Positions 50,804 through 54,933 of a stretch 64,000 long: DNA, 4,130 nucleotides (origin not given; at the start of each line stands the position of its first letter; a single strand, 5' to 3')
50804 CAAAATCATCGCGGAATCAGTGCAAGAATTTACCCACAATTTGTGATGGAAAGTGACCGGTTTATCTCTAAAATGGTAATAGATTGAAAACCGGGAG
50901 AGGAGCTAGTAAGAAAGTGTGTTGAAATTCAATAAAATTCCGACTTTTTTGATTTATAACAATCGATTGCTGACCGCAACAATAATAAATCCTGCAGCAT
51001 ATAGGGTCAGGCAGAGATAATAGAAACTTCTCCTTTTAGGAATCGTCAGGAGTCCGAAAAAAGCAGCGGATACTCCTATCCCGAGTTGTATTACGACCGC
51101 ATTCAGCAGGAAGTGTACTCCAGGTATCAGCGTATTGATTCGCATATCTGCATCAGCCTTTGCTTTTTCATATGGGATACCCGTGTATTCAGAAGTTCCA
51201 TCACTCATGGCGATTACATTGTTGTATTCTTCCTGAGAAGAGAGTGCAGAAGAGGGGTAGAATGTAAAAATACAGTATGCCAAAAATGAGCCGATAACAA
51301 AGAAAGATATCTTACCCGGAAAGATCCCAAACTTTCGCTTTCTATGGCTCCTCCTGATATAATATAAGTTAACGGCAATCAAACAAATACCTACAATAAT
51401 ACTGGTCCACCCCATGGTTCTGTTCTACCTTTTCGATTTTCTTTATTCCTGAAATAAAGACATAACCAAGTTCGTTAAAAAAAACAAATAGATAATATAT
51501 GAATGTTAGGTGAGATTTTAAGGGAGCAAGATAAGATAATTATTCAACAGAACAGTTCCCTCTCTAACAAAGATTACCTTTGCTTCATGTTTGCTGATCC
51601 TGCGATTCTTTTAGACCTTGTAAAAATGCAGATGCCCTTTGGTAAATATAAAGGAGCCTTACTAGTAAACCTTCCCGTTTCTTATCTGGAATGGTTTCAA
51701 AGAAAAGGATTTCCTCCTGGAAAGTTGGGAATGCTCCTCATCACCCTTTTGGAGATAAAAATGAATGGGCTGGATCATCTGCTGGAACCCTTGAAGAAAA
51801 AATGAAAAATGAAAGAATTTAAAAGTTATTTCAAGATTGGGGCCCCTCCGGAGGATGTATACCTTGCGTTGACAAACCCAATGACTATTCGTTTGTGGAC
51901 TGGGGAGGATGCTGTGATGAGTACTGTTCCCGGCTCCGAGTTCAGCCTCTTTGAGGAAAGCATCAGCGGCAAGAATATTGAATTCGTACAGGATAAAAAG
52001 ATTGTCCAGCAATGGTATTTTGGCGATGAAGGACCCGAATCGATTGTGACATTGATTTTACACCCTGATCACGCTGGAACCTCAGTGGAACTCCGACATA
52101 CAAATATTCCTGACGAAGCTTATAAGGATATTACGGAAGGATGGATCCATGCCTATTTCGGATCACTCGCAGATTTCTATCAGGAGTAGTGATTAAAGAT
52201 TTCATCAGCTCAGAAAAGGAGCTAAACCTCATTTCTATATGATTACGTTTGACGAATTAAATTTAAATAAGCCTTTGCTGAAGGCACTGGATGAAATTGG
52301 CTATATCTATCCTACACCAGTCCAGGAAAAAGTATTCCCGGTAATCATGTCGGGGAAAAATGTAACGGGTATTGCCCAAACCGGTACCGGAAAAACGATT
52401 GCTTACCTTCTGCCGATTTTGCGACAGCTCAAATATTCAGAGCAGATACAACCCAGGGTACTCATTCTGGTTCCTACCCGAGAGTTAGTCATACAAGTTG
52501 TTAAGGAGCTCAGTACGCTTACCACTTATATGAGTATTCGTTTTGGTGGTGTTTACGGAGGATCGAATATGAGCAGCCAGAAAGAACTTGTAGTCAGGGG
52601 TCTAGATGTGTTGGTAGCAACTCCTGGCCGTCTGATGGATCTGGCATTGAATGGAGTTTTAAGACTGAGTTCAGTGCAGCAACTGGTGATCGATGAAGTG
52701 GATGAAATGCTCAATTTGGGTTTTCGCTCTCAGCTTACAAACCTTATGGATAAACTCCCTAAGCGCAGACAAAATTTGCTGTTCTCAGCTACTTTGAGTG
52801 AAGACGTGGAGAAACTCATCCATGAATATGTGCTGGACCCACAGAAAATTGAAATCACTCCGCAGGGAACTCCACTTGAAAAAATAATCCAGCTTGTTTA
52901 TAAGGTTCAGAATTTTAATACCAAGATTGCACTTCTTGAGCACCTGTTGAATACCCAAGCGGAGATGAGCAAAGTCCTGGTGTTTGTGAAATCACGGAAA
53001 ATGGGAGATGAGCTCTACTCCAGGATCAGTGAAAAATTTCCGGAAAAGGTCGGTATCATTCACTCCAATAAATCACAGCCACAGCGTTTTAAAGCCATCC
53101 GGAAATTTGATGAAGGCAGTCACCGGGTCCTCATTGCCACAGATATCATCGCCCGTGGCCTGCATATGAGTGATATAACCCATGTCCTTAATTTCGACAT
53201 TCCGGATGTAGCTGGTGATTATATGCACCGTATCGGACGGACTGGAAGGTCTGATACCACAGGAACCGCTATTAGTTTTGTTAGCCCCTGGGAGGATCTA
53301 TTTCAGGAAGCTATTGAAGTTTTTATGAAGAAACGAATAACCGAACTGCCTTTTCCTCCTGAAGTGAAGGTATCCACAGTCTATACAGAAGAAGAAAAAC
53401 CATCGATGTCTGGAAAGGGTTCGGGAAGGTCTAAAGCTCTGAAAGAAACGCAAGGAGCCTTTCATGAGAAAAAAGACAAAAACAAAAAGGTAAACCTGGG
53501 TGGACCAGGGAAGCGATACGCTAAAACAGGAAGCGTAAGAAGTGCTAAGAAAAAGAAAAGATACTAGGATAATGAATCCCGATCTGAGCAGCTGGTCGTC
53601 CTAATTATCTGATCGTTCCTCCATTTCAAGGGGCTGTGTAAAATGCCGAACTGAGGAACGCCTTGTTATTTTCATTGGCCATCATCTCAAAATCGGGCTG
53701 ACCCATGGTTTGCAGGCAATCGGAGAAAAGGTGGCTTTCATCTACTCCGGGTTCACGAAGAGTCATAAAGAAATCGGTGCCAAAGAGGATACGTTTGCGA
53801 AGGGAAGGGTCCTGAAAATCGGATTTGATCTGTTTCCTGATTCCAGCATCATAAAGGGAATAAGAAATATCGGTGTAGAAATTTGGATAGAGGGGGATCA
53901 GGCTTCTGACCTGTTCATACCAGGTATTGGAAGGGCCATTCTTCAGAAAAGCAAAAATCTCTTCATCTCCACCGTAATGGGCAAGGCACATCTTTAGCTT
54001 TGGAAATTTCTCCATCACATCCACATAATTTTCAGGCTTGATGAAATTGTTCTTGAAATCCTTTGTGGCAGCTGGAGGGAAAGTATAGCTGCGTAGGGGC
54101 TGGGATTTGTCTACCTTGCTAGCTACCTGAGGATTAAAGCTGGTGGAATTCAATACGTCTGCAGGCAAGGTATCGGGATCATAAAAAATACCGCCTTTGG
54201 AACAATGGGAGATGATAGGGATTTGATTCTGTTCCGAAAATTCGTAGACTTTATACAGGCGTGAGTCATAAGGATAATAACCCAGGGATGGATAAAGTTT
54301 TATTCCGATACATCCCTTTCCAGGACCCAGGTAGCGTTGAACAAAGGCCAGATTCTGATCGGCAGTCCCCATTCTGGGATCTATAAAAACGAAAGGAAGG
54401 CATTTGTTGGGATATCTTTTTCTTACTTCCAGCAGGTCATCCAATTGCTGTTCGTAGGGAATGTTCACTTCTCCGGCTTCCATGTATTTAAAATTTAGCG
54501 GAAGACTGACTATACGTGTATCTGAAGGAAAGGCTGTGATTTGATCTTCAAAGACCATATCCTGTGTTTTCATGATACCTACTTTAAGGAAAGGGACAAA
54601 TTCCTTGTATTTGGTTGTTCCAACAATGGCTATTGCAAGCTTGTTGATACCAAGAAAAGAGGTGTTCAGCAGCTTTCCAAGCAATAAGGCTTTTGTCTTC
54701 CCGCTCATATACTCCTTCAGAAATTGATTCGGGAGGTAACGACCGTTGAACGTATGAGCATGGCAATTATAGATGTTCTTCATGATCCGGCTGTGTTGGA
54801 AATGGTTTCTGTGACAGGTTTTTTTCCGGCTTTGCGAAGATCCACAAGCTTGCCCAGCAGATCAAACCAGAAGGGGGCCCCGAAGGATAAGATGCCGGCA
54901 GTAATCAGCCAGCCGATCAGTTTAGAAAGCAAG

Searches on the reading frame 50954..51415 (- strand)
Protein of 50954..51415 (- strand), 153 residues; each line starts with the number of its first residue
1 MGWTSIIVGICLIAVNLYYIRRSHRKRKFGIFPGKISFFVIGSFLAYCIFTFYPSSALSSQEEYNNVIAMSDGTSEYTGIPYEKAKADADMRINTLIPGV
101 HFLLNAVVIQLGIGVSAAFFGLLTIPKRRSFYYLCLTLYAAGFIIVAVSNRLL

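Call 14: search_protein_families(library=pfam, proteins=[window:50954-51415:-], max_evalue=0.01)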
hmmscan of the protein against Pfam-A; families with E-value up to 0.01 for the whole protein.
window:50954-51415:- (153 aa): 2 families
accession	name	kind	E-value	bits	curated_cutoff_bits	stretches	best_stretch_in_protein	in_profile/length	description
PF11992.13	TgpA_N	-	0.00063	19.3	30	1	2-139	18-111/333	TgpA N-terminal domain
PF12669.12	FeoB_associated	-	0.009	16.7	27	1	5-30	2-27/44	FeoB-associated Cys-rich membrane protein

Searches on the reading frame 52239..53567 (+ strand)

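Call 70: search_protein_families(library=pfam, proteins=[window:52239-53567:+], max_evalue=0.0001)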
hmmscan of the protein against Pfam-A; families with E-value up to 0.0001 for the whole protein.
window:52239-53567:+ (442 aa): 3 families
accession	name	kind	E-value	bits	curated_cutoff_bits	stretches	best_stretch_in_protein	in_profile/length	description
PF00270.35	DEAD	-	1.2e-49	168.7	26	1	26-192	1-166/167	DEAD/DEAH box helicase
PF00271.37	Helicase_C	-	2.9e-27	95.5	23.5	1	229-338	2-109/110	Helicase conserved C-terminal domain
PF04851.21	ResIII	-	7.1e-09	36.2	22.5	1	46-186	30-162/164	Type III restriction enzyme, res subunit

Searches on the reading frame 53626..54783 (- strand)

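Call 70: search_protein_families(library=pfam, proteins=[window:53626-54783:-], max_evalue=0.0001)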
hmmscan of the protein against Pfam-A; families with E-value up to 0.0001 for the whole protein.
window:53626-54783:- (385 aa): 1 family
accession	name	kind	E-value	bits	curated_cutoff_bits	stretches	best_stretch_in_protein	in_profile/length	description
PF04909.20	Amidohydro_2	-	1.7e-11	44.8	26.4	1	155-355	104-264/289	Amidohydrolase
